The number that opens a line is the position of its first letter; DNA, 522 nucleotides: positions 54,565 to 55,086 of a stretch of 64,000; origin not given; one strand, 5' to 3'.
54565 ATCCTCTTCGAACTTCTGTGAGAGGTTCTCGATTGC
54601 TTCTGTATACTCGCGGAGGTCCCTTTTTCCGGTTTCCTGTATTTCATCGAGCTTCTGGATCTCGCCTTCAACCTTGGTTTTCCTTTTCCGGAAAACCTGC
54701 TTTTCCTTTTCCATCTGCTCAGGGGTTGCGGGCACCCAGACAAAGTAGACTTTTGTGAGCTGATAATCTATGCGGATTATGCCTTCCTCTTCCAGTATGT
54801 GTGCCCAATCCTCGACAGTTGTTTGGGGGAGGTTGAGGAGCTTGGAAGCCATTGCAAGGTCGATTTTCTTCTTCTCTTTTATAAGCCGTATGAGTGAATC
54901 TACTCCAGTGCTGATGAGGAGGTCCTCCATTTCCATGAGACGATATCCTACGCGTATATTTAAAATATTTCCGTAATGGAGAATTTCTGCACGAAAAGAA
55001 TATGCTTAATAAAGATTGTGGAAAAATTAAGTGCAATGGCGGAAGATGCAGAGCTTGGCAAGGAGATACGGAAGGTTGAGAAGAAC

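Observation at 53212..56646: Divergent pair of proteins built from a repeated wHTH-like module plus coiled coils, flanking the pilus ATPase operon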

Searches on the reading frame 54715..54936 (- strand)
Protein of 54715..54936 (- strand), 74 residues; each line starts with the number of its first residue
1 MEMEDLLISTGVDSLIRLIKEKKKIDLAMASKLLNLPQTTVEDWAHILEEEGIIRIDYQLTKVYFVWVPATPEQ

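Call 48: find_homologous_proteins(query=A5, max_evalue=0.01)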
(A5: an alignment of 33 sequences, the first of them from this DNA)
Query A5 (33 sequences) (74 aa, profile of the alignment): 30 proteins with E <= 0.01 among 299 candidates.
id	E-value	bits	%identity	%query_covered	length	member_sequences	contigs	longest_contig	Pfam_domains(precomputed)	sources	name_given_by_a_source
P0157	2.7e-33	131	62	100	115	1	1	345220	-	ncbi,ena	-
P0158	5.1e-33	130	65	100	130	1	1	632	-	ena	-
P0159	7.0e-33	130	55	96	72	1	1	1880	-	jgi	jgi:hypothetical protein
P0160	5.6e-32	127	55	100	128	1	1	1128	-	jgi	-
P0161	6.8e-32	127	56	96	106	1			-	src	-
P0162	8.1e-32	127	59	100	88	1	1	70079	-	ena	-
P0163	1.5e-31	126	55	100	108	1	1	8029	-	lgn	-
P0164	1.9e-31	125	69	91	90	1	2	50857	-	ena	-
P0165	3.5e-31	125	64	99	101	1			-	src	-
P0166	2.6e-30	122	52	99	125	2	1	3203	-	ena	-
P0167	1.5e-29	119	55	91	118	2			-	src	-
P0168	4.6e-29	118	57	97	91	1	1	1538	-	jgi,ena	-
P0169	9.6e-29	117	59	89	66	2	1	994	-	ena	-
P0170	2.4e-28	115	55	100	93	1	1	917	-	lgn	-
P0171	1.2e-27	113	49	100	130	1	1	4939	-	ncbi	ncbi:MAG: hypothetical protein AB1468_04250, partial [Candidatus Micrarchaeota archaeon]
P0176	2.5e-18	83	47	80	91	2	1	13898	-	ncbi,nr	ncbi:hypothetical protein J4475_00735, partial [Candidatus Woesearchaeota archaeon]|nr:hypothetical 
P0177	2.9e-18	83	53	81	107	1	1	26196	-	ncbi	-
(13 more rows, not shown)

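Call 49: find_encoding_contigs(protein=P0176, flank=9000, max_places=1)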
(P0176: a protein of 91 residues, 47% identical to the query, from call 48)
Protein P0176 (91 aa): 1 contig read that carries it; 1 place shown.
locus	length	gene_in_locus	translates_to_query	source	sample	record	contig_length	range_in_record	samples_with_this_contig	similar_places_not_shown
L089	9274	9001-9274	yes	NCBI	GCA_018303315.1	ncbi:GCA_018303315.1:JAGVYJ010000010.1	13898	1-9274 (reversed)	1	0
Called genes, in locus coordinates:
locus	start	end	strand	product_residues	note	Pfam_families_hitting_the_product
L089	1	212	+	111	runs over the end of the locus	PF00702:Hydrolase, PF12710:HAD (weak), PF13419:HAD_2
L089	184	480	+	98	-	PF00702:Hydrolase, PF13419:HAD_2, PF13242:Hydrolase_like (weak)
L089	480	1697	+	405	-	PF05221:AdoHcyase, PF00670:AdoHcyase_NAD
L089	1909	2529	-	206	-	-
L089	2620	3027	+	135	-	-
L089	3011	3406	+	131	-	-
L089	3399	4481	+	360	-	-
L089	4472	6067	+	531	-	-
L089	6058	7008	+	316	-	-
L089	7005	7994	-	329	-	PF13404:HTH_AsnC-type, PF13412:HTH_24, PF13404:HTH_AsnC-type, PF13412:HTH_24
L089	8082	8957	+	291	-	PF10017:Methyltransf_33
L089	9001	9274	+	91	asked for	?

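Call 50: find_encoding_contigs(protein=P0177, flank=9000, max_places=1)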
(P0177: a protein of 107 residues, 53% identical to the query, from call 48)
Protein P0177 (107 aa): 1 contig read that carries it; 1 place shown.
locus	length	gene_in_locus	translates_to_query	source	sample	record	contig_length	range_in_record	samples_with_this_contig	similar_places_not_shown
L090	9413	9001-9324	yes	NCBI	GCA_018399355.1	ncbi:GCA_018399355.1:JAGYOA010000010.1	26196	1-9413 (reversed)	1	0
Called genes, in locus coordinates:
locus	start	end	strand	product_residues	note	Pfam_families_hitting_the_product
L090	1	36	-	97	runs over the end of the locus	-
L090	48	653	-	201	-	-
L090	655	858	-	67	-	-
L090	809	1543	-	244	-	-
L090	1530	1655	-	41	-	-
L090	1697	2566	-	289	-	PF01875:Memo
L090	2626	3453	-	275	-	PF13828:DUF4190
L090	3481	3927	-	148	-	-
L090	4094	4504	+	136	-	-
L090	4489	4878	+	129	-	-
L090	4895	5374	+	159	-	-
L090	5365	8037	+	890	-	PF13519:VWA_2, PF00092:VWA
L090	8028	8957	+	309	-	-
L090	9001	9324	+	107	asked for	-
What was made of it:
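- Tried and rejected: Two context look-ups ended at contig edges (calls 49, 50).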

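Call 56: search_protein_families(library=pfam, proteins=[window:54715-54936:-], max_evalue=1)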
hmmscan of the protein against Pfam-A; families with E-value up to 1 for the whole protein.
seq(74 aa): 3 families
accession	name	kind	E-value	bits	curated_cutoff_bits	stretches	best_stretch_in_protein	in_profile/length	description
PF01399.33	PCI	-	0.0058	17.3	22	1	11-46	26-61/84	PCI domain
PF13518.12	HTH_28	-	0.048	14.2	25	1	30-53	18-41/52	Helix-turn-helix domain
PF25212.1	HVO_A0114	-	0.094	13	27.6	1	14-60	26-72/84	HVO_A0114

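Call 57: search_protein_representatives(alignment_id=A6)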
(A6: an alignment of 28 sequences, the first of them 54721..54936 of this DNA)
Query: 28 sequences, 109 profile positions. Proteins with E-value up to 0.001 (for the whole library): 2435; up to 1e-10: 926; up to 1e-30: 65. The best 150 are listed.
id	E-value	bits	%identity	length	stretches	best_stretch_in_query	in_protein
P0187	1.2e-38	147.7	-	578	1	1-107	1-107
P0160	1.7e-38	147.2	-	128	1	1-108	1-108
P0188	5.6e-36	139.1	-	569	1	1-106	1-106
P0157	5.9e-36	139.1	-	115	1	1-90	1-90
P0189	1.1e-35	138.2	-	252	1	1-106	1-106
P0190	1.1e-35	138.2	-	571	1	1-108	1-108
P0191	1.4e-35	137.8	-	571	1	1-108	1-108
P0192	2.4e-35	137.1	-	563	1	1-108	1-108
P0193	7.2e-35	135.6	-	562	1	1-107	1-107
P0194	1.1e-34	135.0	-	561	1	1-108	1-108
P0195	1.3e-34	134.8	-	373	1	1-107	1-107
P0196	1.8e-34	134.3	-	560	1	2-102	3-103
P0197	3.6e-34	133.3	-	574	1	1-107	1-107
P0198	3.8e-34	133.3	-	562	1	1-107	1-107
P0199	4.2e-34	133.1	-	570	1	1-108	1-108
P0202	5.9e-34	132.6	-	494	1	1-108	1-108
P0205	4.7e-33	129.7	-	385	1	3-108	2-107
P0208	5.1e-33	129.6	-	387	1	3-107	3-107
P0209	5.2e-33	129.6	-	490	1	1-107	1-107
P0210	6.4e-33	129.3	-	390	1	1-107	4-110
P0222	9.6e-32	125.5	-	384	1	4-105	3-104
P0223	1.0e-31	125.5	-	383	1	2-108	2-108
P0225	1.4e-31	125.0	-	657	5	10-102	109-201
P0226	1.7e-31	124.8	-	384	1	1-105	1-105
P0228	1.8e-31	124.6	-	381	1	5-108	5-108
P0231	2.4e-31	124.2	-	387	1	4-108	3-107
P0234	3.4e-31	123.8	-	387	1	2-107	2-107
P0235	4.3e-31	123.4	-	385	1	1-107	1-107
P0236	4.5e-31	123.3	-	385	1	3-108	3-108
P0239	5.3e-31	123.1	-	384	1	1-108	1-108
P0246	1.3e-30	121.9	-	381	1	1-108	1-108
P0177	1.5e-30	121.6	-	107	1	4-106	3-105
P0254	4.6e-30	120.1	-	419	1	6-107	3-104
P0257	5.4e-30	119.9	-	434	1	5-108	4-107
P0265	1.7e-29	118.3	-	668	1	1-108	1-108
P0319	1.4e-27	112.1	-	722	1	1-106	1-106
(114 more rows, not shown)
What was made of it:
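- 54727..54936 (-): A N-terminal winged-helix domain (aa 1-70) with conserved motifs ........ and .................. and an acidic recognition helix. The domain profile finds 2,435 representative clusters, always at the N-terminus (call 57).
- On A-family (WH + coiled coil leading T4P operons; defined here): The window protein seeds the profile, with 2,435 clusters (call 57).
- The A-domain profile finds 2,435 representative clusters (926 at E<=1e-10), with the domain at the N-terminus in all 150 listed hits (call 57).
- Tried and rejected: The exhaustive representative search replaced them (call 57).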

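Call 58: list_cluster_members(proteins=[P0205, P0208, P0222, P0235, P0202, P0209, P0225, P0265, P0319, P0254])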
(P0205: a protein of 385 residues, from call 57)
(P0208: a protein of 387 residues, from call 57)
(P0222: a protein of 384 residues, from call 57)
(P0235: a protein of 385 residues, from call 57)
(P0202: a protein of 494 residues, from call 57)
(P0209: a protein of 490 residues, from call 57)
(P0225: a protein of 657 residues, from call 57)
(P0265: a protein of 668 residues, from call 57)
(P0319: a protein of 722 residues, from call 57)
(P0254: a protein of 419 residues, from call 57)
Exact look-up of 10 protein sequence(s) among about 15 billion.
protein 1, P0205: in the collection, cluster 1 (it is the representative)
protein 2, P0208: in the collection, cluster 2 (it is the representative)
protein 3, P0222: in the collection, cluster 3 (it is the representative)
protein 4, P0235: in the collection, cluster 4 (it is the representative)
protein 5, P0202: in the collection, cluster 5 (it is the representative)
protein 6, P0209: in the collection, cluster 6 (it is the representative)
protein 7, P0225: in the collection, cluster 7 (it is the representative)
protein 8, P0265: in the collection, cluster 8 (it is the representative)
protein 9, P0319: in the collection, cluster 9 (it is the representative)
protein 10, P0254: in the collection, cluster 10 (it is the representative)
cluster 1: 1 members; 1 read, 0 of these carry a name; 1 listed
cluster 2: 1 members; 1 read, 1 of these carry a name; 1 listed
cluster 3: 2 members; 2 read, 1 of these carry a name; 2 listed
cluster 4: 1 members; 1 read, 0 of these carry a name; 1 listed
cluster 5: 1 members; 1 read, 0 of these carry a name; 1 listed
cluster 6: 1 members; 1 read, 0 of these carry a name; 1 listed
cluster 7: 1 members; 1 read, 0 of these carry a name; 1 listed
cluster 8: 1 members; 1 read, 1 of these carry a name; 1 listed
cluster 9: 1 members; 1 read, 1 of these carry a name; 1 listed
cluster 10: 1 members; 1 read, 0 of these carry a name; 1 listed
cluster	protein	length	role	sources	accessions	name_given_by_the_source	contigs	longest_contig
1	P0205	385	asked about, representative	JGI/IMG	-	-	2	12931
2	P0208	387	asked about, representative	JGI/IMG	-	chromosome segregation ATPase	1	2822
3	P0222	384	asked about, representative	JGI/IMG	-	chromosome segregation ATPase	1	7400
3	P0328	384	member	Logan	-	-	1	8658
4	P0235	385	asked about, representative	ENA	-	-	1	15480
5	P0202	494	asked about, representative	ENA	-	-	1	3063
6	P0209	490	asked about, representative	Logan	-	-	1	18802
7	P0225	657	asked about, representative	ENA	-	-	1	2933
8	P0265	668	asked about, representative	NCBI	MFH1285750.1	MAG: hypothetical protein ABIH99_04170 [Candidatus Micrarchaeota archaeon]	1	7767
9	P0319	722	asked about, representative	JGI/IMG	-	DNA repair exonuclease SbcCD ATPase subunit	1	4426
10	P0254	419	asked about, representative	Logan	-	-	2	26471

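Call 59: find_encoding_contigs(protein=P0235, flank=8000, max_places=1)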
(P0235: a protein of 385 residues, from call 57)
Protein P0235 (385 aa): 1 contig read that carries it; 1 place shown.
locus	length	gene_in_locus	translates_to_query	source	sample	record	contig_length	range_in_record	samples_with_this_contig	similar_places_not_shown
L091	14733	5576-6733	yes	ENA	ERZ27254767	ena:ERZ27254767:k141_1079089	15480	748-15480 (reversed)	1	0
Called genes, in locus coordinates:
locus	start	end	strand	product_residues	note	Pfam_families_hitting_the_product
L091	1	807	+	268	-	?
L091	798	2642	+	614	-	-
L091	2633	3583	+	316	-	-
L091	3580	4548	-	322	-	PF13404:HTH_AsnC-type, PF13412:HTH_24, PF13404:HTH_AsnC-type, PF13412:HTH_24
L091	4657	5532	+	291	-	PF10017:Methyltransf_33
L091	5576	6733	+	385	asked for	-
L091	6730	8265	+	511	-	PF00437:T2SSE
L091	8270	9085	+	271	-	PF00482:T2SSF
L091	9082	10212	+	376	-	PF00482:T2SSF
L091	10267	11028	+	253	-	-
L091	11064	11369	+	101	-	-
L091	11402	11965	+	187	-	PF00300:His_Phos_1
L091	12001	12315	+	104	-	-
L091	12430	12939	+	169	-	-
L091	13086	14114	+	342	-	-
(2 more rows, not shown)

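Call 61: find_encoding_contigs(protein=P0254, flank=8000, max_places=1)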
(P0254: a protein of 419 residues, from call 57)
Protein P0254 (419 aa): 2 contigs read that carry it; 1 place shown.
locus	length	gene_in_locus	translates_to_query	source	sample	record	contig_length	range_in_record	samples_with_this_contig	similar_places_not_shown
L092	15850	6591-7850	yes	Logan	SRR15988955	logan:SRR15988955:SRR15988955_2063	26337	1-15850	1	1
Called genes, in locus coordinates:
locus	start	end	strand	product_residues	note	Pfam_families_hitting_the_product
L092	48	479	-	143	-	-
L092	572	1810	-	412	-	PF01751:Toprim (weak), PF13155:Toprim_2 (weak), PF13662:Toprim_4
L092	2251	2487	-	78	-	PF10723:RepB-RCR_reg (weak)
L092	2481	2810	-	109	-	PF02661:Fic (weak)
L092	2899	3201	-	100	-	-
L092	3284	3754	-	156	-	-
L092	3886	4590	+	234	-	PF13641:Glyco_tranf_2_3 (weak), PF00535:Glycos_transf_2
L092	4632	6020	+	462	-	PF02310:B12-binding, PF04055:Radical_SAM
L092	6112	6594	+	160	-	PF00571:CBS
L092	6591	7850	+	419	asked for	-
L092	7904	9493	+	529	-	PF00437:T2SSE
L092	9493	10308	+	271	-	PF00482:T2SSF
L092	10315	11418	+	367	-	PF00482:T2SSF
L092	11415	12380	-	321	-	PF02424:ApbE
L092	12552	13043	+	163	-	PF13545:HTH_Crp_2 (faint), PF13730:HTH_36 (weak), PF24034:DUF7343, PF13412:HTH_24 (faint)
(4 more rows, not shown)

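Call 67: list_cluster_members(proteins=[P0210, P0223, P0226, P0228, P0231, P0234, P0236, P0239, P0246, P0257])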
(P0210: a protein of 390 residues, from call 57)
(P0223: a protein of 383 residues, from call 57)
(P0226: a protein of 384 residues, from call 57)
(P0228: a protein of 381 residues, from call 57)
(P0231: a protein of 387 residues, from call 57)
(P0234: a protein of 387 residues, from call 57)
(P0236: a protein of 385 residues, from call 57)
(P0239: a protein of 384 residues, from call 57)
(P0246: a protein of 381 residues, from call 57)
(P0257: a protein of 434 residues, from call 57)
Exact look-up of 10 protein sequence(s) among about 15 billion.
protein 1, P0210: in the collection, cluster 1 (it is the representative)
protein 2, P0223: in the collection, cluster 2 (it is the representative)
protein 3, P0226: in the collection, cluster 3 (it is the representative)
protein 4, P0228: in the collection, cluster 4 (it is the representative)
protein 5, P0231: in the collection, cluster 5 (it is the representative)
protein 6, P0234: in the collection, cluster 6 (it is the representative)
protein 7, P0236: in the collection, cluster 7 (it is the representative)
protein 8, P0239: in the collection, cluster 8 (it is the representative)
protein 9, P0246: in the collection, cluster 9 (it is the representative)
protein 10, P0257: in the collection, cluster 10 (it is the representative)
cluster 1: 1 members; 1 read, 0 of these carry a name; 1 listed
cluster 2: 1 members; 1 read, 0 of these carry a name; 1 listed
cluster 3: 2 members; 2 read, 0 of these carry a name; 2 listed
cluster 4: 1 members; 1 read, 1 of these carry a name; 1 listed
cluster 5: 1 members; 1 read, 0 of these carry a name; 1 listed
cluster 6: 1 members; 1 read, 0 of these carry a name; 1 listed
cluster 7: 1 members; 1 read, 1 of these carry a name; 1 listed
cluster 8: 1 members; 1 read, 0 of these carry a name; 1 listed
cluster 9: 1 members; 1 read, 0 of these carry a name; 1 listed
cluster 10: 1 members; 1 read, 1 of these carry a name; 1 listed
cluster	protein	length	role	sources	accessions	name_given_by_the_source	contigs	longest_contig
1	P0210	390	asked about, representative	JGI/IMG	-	-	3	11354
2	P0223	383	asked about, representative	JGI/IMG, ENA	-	-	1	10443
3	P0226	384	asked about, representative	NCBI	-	-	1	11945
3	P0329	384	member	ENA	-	-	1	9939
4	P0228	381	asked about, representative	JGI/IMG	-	chromosome segregation ATPase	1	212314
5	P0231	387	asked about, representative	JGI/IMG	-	-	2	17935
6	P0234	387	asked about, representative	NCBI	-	-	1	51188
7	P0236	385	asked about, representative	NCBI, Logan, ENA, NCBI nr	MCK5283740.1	MAG: hypothetical protein KAK00_10145 [Nanoarchaeota archaeon] | hypothetical protein [Nanoarchaeota archaeon]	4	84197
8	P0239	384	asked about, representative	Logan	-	-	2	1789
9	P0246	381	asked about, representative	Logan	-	-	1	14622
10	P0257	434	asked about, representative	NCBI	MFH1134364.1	MAG: hypothetical protein V1735_07815 [Nanoarchaeota archaeon]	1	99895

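Call 68: find_encoding_contigs(protein=P0236, flank=8000, max_places=1)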
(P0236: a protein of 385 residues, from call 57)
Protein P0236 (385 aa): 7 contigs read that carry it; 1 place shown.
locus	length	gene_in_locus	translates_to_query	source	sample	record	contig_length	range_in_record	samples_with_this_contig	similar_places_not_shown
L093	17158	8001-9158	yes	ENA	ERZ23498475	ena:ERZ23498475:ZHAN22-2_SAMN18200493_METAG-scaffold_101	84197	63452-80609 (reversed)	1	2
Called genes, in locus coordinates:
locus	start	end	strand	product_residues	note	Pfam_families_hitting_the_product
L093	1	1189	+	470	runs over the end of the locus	PF05221:AdoHcyase, PF00670:AdoHcyase_NAD, PF02826:2-Hacid_dh_C (weak), PF07991:KARI_N (faint)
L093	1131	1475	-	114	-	-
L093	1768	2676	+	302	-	PF02661:Fic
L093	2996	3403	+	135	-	-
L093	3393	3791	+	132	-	-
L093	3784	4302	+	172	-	-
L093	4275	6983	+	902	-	-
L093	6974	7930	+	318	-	-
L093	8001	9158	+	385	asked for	-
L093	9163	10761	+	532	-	PF00437:T2SSE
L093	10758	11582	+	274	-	PF00482:T2SSF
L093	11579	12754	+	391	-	PF00482:T2SSF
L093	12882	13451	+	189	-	-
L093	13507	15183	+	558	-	-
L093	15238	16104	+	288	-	PF01875:Memo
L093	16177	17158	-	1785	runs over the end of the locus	PF19077:Big_13 (faint), PF13750:Big_3_3 (faint)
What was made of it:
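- In three loci from a different family class (~385-420 aa; one of these proteins and a fragment identical in N-terminus to another are labelled Nanoarchaeota and Woesearchaeota), the A-like gene sits 4-53 nt before, or overlaps, a T2SSE ATPase followed by two T2SSF genes (calls 59, 61, 68; labels in calls 48, 67). In another family class with different surrounding genes, A-like genes still directly precede T2SSE+T2SSF in 3/3 loci (calls 59, 61, 68).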

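Call 73: search_protein_families(library=pfam, proteins=[L093:6974-7930:+, L093:4275-6983:+, L093:2996-3403:+], max_evalue=0.1)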
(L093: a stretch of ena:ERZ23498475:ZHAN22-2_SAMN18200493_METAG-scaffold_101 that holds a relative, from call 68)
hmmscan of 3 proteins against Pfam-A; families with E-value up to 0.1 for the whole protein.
L093:6974-7930:+ (318 aa): 2 families
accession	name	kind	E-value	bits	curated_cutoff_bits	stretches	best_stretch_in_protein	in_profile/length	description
PF12244.13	DUF3606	-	0.00049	20.3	24.3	1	159-179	12-32/54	Protein of unknown function (DUF3606)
PF19289.4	PmbA_TldD_3rd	-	0.024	14.2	22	1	54-134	129-203/220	PmbA/TldA metallopeptidase C-terminal domain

L093:4275-6983:+ (902 aa): 2 families
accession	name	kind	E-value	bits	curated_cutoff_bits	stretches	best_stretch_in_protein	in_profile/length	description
PF00092.34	VWA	-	0.0003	21.5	23.8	1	468-529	54-118/174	von Willebrand factor type A domain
PF13519.12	VWA_2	-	0.044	14.8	27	0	473-523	57-106/107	von Willebrand factor type A domain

L093:2996-3403:+ (135 aa): 2 families
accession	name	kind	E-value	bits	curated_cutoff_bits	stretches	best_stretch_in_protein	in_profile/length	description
PF04021.17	Class_IIIsignal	-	0.017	15.5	23.7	1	3-23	1-21/27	Class III signal peptide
PF04713.17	Pox_I5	-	0.021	15.3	25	0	17-31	54-68/75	Poxvirus protein I5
